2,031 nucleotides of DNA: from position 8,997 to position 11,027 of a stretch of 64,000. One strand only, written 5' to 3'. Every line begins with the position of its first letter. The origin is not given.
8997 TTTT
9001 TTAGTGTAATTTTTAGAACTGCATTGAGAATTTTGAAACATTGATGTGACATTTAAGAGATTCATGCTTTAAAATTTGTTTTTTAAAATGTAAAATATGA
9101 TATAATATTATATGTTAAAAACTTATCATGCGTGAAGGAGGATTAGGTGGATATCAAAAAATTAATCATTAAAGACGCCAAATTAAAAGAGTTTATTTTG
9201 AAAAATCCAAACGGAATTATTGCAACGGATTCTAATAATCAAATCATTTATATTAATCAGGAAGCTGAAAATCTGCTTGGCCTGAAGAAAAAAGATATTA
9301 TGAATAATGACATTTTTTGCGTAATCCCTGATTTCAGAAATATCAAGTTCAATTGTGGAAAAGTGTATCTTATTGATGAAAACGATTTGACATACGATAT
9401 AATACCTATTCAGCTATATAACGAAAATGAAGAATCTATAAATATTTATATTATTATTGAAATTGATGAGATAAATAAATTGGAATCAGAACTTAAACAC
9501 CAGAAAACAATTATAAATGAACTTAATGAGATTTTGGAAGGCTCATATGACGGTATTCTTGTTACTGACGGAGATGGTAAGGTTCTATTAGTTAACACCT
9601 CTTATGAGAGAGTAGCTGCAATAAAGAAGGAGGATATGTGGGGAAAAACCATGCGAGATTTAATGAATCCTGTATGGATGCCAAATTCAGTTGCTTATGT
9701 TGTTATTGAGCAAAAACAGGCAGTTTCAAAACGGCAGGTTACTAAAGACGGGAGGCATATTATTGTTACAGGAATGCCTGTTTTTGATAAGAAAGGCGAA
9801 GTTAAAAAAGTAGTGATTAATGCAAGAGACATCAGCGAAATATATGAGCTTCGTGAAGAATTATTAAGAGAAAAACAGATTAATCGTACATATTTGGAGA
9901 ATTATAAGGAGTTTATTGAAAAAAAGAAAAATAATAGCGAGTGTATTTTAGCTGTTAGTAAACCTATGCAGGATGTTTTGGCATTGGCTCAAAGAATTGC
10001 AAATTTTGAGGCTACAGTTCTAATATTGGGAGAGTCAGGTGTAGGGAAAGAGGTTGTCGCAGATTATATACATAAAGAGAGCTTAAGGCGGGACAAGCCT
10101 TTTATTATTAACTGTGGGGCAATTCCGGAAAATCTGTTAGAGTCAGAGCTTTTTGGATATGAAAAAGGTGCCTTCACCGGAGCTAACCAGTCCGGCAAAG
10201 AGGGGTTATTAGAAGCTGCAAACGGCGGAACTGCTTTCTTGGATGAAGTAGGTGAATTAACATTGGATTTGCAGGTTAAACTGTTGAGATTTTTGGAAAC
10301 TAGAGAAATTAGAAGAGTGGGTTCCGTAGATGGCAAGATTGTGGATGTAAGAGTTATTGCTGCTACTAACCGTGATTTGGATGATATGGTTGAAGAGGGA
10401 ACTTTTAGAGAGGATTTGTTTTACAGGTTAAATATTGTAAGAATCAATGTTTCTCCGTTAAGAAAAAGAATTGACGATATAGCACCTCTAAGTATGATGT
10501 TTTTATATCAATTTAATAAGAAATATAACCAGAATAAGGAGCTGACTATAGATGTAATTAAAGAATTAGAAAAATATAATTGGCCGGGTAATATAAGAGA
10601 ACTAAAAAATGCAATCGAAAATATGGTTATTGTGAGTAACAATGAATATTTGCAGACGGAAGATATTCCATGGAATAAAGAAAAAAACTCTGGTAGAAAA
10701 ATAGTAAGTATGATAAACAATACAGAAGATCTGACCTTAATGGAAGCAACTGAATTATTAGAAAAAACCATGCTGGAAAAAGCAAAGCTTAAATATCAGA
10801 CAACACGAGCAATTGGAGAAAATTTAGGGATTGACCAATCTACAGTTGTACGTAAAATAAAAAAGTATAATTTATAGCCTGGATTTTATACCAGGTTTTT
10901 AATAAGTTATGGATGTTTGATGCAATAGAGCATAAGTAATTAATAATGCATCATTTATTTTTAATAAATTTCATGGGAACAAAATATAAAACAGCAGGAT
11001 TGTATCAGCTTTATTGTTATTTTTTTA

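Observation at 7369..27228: Candidate undescribed pathway: sigma54-controlled CoA-dependent radical deoxygenation of a polyhydroxy acid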

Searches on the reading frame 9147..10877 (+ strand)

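Call 3: search_protein_families(library=ncbifam, proteins=[window:9147-10877:+], max_evalue=0.00001)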
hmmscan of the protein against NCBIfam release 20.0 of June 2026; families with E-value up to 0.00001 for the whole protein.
window:9147-10877:+ (576 aa): 35 families (the best 25 are shown)
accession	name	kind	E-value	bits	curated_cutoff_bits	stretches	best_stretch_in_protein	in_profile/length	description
NF041552.1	TF_PrdR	equivalog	4.9e-120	401.6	795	1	119-575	129-577/577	sigma-54 dependent transcriptional regulator PrdR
TIGR02915.1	PEP_resp_reg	equivalog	4e-92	309.4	502.6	1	250-576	124-444/445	PEP-CTERM-box response regulator transcription factor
TIGR01817.1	nifA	equivalog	4.5e-92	309.5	528.85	1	234-549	164-477/534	nif-specific transcriptional activator NifA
TIGR02329.1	propionate_PrpR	equivalog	2.1e-86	290.6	499.2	1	259-573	206-526/526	propionate catabolism operon regulatory protein PrpR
NF003451.0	PRK05022.1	equivalog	7.7e-85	285.5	476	1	246-575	171-509/512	nitric oxide reductase transcriptional regulator NorR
NF008469.0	PRK11361.1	equivalog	1.3e-84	284.6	714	1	223-575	103-455/461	acetoacetate metabolism transcriptional regulator AtoC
NF038308.1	RNA_repair_RtcR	equivalog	9.8e-84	282.1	650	1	241-522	159-447/530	RNA repair transcriptional activator RtcR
NF008085.0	PRK10820.1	equivalog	2e-83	280.8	576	1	126-576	82-512/520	transcriptional regulator TyrR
TIGR01818.1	ntrC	equivalog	6.4e-81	272.5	558.6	1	257-549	126-437/463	nitrogen regulation protein NR(I)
NF050807.1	TransRegFlbDCaul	equivalog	1.2e-80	271.6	750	1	263-520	116-374/454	sigma-54-dependent transcriptional regulator FlbD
NF011953.0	PRK15424.1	equivalog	3.1e-80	270.3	703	1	252-573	206-533/538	propionate catabolism operon regulatory protein PrpR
NF049963.1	RespRegFlgRCampy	domain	6.6e-79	265.8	750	1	220-575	93-428/429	fla regulon two-component system response regulator FlgR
NF041946.1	LuxO_transreg_Vib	equivalog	2.5e-78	264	800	1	253-547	121-416/463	quorum-sensing sigma-54 dependent transcriptional regulator LuxO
NF008485.2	PRK11388.1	equivalog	1.4e-72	245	551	1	104-576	190-637/643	dihydroxyacetone kinase operon transcriptional regulator DhaR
NF007689.0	PRK10365.1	equivalog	2.4e-71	240.9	760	1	267-570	141-438/441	sigma-54-dependent response regulator transcription factor ZraR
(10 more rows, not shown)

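Call 13: search_protein_families(library=pfam, proteins=[window:9147-10877:+], max_evalue=0.001)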
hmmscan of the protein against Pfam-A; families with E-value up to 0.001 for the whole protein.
window:9147-10877:+ (576 aa): 12 families
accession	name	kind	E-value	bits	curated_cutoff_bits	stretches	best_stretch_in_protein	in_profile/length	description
PF00158.32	Sigma54_activat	-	2.9e-67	226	20.2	1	269-433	3-167/168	Sigma-54 interaction domain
PF25601.1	AAA_lid_14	-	3e-20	72.3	27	1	439-511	1-74/87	AAA+ ATPase lid domain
PF00989.32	PAS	-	1.1e-19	71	22.6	2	125-229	2-113/113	PAS fold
PF14532.12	Sigma54_activ_2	-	1.1e-17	65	25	1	271-438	4-138/138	Sigma-54 interaction domain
PF13426.13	PAS_9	-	5.1e-14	52.8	27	2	135-231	2-103/103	PAS domain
PF08448.16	PAS_4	-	1.1e-13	51.8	23.1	1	130-231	1-107/110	PAS fold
PF13188.13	PAS_8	-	2.1e-10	40.5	21.8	1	18-62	8-53/65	PAS domain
PF18024.7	HTH_50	-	1.3e-08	34.8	27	1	530-576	3-49/50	Helix-turn-helix domain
PF07728.20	AAA_5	-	4.5e-07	30.4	22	1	291-409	2-123/139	AAA domain (dynein-related subfamily)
PF13596.12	PAS_10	-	6e-06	27.3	22.1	0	130-229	5-105/106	PAS domain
PF12860.13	PAS_7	-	0.00075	20.1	27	0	135-183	6-55/115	PAS fold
PF00004.35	AAA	-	0.00099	20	21.2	0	291-415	1-114/131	ATPase family associated with various cellular activities (AAA)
